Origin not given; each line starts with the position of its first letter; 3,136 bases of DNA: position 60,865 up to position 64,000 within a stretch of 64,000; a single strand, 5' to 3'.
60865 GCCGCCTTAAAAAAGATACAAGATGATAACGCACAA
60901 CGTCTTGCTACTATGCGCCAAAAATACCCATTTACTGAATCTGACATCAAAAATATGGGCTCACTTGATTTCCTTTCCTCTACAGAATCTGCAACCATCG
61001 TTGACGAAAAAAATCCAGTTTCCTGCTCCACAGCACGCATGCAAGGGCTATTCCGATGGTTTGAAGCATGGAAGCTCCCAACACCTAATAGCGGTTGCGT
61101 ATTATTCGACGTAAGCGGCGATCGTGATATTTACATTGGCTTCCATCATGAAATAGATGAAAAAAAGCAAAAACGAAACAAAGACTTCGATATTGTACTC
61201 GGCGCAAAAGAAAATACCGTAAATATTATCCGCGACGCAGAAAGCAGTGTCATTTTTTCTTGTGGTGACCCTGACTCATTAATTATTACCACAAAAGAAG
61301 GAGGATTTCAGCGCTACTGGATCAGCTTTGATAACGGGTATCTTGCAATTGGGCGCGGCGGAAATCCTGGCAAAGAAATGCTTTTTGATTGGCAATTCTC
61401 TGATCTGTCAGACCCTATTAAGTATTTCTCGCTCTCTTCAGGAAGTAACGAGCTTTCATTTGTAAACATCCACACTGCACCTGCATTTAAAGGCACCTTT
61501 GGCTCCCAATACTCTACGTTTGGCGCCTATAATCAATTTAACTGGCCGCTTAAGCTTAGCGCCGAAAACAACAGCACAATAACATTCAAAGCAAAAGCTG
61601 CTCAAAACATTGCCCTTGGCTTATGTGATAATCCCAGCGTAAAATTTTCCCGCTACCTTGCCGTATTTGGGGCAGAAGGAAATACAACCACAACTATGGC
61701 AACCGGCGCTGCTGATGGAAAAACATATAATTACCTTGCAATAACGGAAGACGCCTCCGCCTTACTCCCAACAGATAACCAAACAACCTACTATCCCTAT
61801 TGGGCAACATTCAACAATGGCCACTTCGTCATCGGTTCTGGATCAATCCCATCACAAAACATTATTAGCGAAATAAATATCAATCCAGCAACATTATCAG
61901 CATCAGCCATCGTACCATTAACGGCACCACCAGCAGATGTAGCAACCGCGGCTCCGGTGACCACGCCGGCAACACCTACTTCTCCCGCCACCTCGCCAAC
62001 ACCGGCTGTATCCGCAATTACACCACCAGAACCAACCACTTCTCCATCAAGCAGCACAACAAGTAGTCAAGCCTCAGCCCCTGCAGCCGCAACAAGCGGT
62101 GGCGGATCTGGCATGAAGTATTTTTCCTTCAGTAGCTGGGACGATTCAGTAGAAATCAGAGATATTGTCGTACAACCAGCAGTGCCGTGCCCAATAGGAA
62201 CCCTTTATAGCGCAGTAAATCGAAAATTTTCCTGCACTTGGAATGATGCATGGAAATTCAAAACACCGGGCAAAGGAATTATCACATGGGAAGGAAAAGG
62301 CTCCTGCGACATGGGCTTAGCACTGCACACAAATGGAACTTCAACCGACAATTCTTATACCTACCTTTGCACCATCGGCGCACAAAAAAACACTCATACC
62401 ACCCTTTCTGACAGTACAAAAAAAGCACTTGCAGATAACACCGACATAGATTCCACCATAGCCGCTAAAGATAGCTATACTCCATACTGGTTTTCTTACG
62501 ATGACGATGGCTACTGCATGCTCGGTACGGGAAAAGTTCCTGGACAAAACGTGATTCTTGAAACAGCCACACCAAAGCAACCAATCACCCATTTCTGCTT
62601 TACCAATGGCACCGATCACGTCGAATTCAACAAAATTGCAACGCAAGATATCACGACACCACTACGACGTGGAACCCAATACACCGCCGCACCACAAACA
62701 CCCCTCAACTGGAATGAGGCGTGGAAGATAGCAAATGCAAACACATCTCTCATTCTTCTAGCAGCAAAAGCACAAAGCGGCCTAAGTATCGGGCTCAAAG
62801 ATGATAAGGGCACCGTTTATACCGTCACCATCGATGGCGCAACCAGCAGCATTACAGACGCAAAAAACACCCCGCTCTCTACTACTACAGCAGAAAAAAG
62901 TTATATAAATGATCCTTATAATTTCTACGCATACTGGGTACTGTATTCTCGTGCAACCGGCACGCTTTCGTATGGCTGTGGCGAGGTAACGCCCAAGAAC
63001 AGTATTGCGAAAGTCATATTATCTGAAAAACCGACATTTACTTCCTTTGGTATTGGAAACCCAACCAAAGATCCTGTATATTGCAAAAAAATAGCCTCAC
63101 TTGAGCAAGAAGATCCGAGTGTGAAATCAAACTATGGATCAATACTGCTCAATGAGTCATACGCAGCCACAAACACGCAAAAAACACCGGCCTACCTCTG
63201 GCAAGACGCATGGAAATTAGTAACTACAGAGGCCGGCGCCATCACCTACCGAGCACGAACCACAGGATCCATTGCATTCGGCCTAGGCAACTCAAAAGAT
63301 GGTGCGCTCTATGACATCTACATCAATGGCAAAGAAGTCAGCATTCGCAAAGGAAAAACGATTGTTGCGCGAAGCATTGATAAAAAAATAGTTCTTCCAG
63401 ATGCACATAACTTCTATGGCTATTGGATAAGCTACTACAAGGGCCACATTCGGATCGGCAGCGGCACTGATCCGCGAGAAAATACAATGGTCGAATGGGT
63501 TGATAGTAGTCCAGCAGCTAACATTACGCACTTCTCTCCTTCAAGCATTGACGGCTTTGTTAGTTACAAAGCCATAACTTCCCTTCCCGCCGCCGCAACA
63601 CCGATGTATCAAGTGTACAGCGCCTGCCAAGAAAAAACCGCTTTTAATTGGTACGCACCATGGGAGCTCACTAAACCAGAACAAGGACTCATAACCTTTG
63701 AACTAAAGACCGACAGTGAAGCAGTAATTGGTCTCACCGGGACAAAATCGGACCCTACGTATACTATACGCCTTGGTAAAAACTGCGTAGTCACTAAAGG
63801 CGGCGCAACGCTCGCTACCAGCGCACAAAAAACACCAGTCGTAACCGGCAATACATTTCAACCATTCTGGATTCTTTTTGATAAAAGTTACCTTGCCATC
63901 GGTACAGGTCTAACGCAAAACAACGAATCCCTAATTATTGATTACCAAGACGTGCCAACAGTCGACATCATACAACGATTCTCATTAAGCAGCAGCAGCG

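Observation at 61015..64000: At least six tandem FAMeT-like (Methyltransf_FA-like) modules in a giant secreted protein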

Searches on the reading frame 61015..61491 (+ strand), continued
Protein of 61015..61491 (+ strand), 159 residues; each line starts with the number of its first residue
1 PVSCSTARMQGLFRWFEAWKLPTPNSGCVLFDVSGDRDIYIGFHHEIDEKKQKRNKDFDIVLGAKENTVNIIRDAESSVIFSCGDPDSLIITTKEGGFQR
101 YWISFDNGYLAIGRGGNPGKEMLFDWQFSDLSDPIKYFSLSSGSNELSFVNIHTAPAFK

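Call 59: fold_search(model_id=the predicted structure, library=viral)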
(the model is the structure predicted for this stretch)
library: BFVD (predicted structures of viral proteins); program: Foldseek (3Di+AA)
matches with E <= 10: 1318; with E <= 0.001: 70
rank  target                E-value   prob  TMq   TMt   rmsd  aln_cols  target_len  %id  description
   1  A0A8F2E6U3            5.7e-06  1.00  0.60  0.34   5.2       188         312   11  Uncharacterized protein [Streptomyces phage TunaTartare]
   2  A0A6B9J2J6            5.7e-06  1.00  0.49  0.20   7.2       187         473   11  (no name in the UniProt tables at hand)
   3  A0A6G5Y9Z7            8.6e-06  1.00  0.64  0.21   4.6       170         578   18  (no name in the UniProt tables at hand)
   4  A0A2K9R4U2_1          1.5e-05  1.00  0.64  0.16   4.6       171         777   12  (no name in the UniProt tables at hand)
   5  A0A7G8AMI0            1.6e-05  1.00  0.56  0.25   4.7       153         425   11  (no name in the UniProt tables at hand)
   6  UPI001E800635         1.7e-05  1.00  0.58  0.26   7.4       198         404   13  (no name look-up for this kind of identifier)
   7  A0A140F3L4            2.4e-05  1.00  0.55  0.22   5.1       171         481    9  Uncharacterized protein [Pyrobaculum filamentous virus 1]
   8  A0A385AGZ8            3.4e-05  1.00  0.56  0.17   4.0       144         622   11  Uncharacterized protein [Methanobacterium virus Drs3]
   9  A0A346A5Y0            3.6e-05  1.00  0.51  0.12   7.7       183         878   11  (no name in the UniProt tables at hand)
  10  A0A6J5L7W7            3.8e-05  1.00  0.52  0.11   6.7       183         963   12  Uncharacterized protein [uncultured Caudovirales phage]
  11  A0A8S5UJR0            4.7e-05  1.00  0.54  0.23   4.3       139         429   12  Uncharacterized protein [Podoviridae sp. ct9A73]
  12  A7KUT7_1              4.9e-05  1.00  0.57  0.11   4.8       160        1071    7  (no name in the UniProt tables at hand)
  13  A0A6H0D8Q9            4.9e-05  1.00  0.44  0.19   6.0       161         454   15  Putative tail fiber protein [Pantoea phage vB_PagM_SSEM1]
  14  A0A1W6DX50            7.9e-05  1.00  0.54  0.19   4.3       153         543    9  Uncharacterized protein [Sphingobium phage Lacusarx]
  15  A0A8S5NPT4            7.9e-05  1.00  0.42  0.18   9.4       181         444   14  Uncharacterized protein [Podoviridae sp. ctdDI2]
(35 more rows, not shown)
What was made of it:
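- The viral library gives phage tail-fibre and receptor-binding proteins, viral galectin and ConA-like proteins (call 59).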

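Call 60: search_solved_structures(query=A2, max_evalue=1, show_alignments=1)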
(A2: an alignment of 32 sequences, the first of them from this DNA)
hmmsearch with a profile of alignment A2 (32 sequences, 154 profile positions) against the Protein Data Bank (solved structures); distinct sequences matched with E-value up to 1: 3.
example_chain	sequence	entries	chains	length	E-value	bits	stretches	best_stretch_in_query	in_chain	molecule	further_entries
6prn_A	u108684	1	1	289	0.43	13.6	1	39-118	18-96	PORIN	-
4jmh_A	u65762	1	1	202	0.51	13.4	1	49-113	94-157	Clamp Shc1_pY239/240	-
8prn_A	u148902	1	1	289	0.57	13.2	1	39-114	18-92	PORIN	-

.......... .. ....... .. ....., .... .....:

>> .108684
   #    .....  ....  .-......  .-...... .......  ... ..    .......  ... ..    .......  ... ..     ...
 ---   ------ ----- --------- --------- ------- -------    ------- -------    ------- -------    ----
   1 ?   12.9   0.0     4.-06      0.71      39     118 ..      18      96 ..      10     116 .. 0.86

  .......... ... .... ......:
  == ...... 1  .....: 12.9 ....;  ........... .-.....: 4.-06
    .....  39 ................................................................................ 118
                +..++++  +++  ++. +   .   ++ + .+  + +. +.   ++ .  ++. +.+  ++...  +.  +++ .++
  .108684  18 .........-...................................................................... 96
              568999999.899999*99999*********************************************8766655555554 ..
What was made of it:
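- Closest known: Concanavalin-A-like lectin/glucanase superfamily. Different: No sequence-level match to any PDB chain (call 60).
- Tried and rejected: Unit profile against PDB sequences: nothing significant (call 60), so no solved structure of this domain was found.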

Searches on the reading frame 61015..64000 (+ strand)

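Call 4: search_protein_families(library=pfam, proteins=[window:61015-64000:+], max_evalue=1)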
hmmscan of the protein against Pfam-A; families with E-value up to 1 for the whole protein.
window:61015-64000:+ (995 aa): 1 family
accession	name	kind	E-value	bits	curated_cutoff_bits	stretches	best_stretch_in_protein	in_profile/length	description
PF12248.16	Methyltransf_FA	-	1.2e-30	106.5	24.2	4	15-151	7-136/140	Farnesoic acid 0-methyl transferase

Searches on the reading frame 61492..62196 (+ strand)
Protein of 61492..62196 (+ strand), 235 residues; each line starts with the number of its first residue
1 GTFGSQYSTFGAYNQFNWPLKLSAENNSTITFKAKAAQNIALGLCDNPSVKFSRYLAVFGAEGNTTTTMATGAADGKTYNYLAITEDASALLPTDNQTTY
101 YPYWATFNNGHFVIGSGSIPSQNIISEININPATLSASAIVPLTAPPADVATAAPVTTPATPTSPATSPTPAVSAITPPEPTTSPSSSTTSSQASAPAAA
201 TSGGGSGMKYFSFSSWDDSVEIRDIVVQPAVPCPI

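Call 16: search_protein_families(library=pfam, proteins=[window:61492-62196:+], max_evalue=10)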
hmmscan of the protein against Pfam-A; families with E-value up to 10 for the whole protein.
seq(235 aa): 2 families
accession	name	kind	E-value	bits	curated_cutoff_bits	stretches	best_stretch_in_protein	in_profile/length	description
PF12248.16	Methyltransf_FA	-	0.014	15.6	24.2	1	25-118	17-104/140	Farnesoic acid 0-methyl transferase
PF04388.17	Hamartin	-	6.1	5.9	25.9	1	140-198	363-424/727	Hamartin protein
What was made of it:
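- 61492..62196 (+): Unit 2, with a Pro/Thr/Ser-rich insertion of about 70 aa (about nt 61888-62106) between the G-x-G strand and the FSFSS strand. PF12248 at 15.6 bits alone (call 16).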

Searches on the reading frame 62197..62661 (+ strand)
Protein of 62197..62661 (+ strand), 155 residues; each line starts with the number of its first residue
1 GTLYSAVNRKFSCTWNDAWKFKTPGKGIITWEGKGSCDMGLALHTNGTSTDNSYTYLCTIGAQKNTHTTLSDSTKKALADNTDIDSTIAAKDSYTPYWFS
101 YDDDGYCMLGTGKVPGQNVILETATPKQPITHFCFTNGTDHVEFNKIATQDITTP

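Call 16: search_protein_families(library=pfam, proteins=[window:62197-62661:+], max_evalue=10)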
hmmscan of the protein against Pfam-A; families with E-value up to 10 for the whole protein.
seq(155 aa): 1 family
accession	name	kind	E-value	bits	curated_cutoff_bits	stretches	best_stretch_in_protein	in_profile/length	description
PF12248.16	Methyltransf_FA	-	1.8e-07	31.4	24.2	1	10-144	2-134/140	Farnesoic acid 0-methyl transferase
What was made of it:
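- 62197..62661 (+): Unit 3 (canonical). PF12248 at 31.4 bits alone (call 16).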

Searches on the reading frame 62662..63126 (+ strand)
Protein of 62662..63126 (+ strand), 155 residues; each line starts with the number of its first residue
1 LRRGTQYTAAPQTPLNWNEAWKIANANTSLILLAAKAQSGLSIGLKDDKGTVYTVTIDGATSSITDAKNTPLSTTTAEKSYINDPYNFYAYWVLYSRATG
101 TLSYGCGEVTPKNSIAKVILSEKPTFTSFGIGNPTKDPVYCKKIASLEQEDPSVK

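Call 16: search_protein_families(library=pfam, proteins=[window:62662-63126:+], max_evalue=10)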
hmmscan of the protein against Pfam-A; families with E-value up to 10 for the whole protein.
seq(155 aa): 0 families
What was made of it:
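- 62662..63126 (+): Unit 4 (degenerate: the G-x-x-x-NT motif is lost). No Pfam hit alone (call 16).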

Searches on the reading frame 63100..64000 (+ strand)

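Call 9: find_related_loci(query=window:63100-64000:+, collection=genome_contigs, flank=10000)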
Query window:63100-64000:+ (300 aa) in genome_contigs; peptide patterns used: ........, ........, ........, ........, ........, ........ (x = any residue, [..] = any of these).
118 stretches matched a pattern, but none encodes a relative of the query by tblastn (E <= 1e-3).
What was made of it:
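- Tried and rejected: Genome scan with the last 300 aa: a genome_contigs scan found no relative (call 9).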

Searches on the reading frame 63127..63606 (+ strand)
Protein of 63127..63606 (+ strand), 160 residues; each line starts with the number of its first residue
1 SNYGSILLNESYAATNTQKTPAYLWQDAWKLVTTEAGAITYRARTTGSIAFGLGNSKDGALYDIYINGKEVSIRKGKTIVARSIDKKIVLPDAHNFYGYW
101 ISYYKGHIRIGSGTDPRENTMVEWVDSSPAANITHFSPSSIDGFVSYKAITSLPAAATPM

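Call 16: search_protein_families(library=pfam, proteins=[window:63127-63606:+], max_evalue=10)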
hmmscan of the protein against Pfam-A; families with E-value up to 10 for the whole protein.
seq(160 aa): 2 families
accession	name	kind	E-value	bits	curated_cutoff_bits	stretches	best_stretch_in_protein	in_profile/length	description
PF12248.16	Methyltransf_FA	-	8.4e-05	22.8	24.2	1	39-147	24-134/140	Farnesoic acid 0-methyl transferase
PF14453.12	ThiS-like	-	0.19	12.3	26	1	64-82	3-21/57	ThiS-like ubiquitin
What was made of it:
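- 63127..63606 (+): Unit 5 (degenerate). PF12248 at 22.8 bits, just under the cutoff (call 16).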
